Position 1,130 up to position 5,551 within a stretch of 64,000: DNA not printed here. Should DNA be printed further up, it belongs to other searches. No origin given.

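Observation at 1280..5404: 1375-aa orphan cytoplasmic protein between corA and a C39-like peptidase gene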

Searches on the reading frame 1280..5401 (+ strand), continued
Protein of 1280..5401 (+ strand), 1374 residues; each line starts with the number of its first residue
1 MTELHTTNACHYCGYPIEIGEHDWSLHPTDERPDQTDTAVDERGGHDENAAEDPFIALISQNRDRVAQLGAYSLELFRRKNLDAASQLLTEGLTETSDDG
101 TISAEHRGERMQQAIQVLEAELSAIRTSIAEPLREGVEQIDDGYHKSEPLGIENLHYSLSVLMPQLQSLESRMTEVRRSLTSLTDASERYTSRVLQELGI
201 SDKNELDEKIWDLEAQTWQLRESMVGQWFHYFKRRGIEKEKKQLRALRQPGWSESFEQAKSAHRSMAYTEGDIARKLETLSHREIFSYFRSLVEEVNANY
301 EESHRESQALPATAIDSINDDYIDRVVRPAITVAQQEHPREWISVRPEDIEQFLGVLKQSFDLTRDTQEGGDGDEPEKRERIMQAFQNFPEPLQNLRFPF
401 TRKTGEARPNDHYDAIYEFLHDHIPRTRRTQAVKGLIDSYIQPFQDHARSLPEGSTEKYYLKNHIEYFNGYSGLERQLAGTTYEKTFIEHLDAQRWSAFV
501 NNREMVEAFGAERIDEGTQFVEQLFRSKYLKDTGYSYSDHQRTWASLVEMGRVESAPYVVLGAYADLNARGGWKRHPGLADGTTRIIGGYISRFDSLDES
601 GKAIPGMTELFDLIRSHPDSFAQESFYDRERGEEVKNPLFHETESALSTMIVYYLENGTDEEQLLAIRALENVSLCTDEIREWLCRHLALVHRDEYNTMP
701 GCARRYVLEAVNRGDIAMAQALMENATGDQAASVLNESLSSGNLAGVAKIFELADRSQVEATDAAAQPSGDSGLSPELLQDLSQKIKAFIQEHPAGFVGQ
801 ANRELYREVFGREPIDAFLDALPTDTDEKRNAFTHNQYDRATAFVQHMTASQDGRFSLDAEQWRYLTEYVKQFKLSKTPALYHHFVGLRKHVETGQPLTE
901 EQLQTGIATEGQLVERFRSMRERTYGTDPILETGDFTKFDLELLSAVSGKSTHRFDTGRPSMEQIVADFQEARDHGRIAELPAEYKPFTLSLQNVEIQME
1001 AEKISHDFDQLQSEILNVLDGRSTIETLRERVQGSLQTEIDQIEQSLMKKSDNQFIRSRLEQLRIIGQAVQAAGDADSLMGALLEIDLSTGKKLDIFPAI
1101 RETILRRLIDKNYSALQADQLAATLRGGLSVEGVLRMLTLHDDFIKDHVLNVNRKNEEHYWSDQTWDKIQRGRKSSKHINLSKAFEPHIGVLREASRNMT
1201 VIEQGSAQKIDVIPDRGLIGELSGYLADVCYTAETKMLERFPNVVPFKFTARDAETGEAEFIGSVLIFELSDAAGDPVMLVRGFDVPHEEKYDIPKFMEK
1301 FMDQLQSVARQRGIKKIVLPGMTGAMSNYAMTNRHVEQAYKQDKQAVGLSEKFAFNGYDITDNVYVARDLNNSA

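Call 56: find_encoding_contigs(protein=P0030, flank=8000, max_places=2)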
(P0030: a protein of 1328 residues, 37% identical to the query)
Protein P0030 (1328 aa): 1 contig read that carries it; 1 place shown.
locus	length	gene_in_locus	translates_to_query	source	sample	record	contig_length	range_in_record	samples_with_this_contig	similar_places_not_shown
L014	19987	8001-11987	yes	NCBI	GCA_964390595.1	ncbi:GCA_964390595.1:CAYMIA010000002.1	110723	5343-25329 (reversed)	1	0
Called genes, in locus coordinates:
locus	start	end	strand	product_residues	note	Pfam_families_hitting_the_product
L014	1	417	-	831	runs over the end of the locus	PF03193:RsgA_GTPase (faint), PF05496:RuvB_N (faint), PF00004:AAA, PF17871:AAA_lid_9 (weak), PF00004:AAA (weak), PF07724:AAA_2, PF07728:AAA_5, PF10431:ClpB_D2-small, +12 more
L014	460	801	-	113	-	-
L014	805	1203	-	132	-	PF02661:Fic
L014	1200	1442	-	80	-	PF04014:MazE_antitoxin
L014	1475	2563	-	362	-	PF02481:DNA_processg_A, PF17782:WHD_DprA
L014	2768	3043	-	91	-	-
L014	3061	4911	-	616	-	PF03717:PBP_dimer, PF00905:Transpeptidase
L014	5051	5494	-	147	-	-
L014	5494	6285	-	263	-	PF04085:MreC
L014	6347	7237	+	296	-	PF00215:OMPdecase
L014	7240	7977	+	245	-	-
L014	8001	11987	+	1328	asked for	-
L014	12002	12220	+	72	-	-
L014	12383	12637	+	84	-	-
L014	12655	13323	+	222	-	-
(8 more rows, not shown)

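Call 90: search_protein_families(library=pfam, proteins=[P0070, P0078, P0044], max_evalue=0.001)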
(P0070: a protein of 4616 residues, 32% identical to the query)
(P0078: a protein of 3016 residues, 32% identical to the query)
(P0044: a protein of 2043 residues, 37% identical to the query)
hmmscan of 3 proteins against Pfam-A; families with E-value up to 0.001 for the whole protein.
P0070 (4616 aa): 2 families
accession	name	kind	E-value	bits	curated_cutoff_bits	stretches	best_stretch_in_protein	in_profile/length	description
PF02557.22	VanY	-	1.7e-08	34.7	25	1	724-817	11-115/132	D-alanyl-D-alanine carboxypeptidase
PF00990.26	GGDEF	-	0.00085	19.6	23.8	0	2311-2368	54-115/161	Diguanylate cyclase, GGDEF domain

P0078 (3016 aa): 0 families

P0044 (2043 aa): 0 families

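Call 96: list_cluster_members(proteins=[P0028, P0013, P0153, P0154, P0155, P0158, P0159, P0030, P0018, P0176])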
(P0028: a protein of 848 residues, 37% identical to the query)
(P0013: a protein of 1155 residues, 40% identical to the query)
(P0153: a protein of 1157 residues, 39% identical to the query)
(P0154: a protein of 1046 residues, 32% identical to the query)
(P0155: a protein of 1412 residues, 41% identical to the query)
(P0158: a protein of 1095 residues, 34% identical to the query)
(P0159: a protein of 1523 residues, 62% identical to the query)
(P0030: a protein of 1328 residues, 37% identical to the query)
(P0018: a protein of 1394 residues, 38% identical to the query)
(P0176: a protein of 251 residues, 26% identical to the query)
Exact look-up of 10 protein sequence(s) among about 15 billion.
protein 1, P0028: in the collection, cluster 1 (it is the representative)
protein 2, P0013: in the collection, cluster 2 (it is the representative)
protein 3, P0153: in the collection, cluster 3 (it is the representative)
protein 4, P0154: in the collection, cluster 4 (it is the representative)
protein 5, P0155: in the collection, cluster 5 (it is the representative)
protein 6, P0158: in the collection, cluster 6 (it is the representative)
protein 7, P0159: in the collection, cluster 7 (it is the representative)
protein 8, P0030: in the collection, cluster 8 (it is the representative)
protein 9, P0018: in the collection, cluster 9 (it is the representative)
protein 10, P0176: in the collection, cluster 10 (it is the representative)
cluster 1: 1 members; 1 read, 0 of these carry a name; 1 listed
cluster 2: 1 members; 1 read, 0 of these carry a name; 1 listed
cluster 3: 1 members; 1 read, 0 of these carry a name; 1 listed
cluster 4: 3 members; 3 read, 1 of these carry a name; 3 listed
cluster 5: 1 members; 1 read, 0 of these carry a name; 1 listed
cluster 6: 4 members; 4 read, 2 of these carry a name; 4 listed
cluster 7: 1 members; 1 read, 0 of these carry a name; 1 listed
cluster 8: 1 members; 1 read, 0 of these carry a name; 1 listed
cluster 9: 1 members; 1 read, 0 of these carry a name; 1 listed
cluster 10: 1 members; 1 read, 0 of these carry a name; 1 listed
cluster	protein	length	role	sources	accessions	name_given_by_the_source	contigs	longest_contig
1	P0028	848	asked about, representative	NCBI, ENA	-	-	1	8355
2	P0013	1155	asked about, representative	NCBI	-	-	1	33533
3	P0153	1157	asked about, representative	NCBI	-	-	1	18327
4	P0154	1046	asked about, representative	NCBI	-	-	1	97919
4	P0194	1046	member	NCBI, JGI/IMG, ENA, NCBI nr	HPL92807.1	MAG TPA: hypothetical protein PLB38_00805 [bacterium] | hypothetical protein [bacterium]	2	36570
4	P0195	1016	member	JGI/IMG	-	-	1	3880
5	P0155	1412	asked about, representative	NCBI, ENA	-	-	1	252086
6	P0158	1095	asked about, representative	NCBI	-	-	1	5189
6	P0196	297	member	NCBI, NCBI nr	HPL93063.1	MAG TPA: hypothetical protein PLB38_02170, partial [bacterium] | hypothetical protein [bacterium]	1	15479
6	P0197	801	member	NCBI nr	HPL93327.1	hypothetical protein [bacterium]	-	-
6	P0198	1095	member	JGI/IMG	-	-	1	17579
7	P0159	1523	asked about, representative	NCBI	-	-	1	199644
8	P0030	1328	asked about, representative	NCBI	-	-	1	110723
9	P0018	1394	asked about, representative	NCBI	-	-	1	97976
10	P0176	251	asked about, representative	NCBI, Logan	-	-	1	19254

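Call 103: find_encoding_contigs(protein=P0099, flank=5000, max_places=1)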
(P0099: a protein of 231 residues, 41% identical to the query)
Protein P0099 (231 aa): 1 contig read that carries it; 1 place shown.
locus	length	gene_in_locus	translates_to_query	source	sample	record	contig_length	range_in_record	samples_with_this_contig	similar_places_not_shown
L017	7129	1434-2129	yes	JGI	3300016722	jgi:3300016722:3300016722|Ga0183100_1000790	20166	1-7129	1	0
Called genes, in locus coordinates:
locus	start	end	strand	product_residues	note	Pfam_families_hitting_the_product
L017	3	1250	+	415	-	?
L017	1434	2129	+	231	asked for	-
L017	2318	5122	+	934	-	PF00133:tRNA-synt_1, PF09334:tRNA-synt_1g, PF08264:Anticodon_1, PF19302:DUF5915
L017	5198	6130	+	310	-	PF01098:FTSW_RODA_SPOVE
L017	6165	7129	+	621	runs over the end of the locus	PF13432:TPR_16, PF00515:TPR_1, PF07719:TPR_2 (weak), PF13181:TPR_8 (weak), PF13424:TPR_12, PF13414:TPR_11, PF14559:TPR_19, PF00515:TPR_1, +9 more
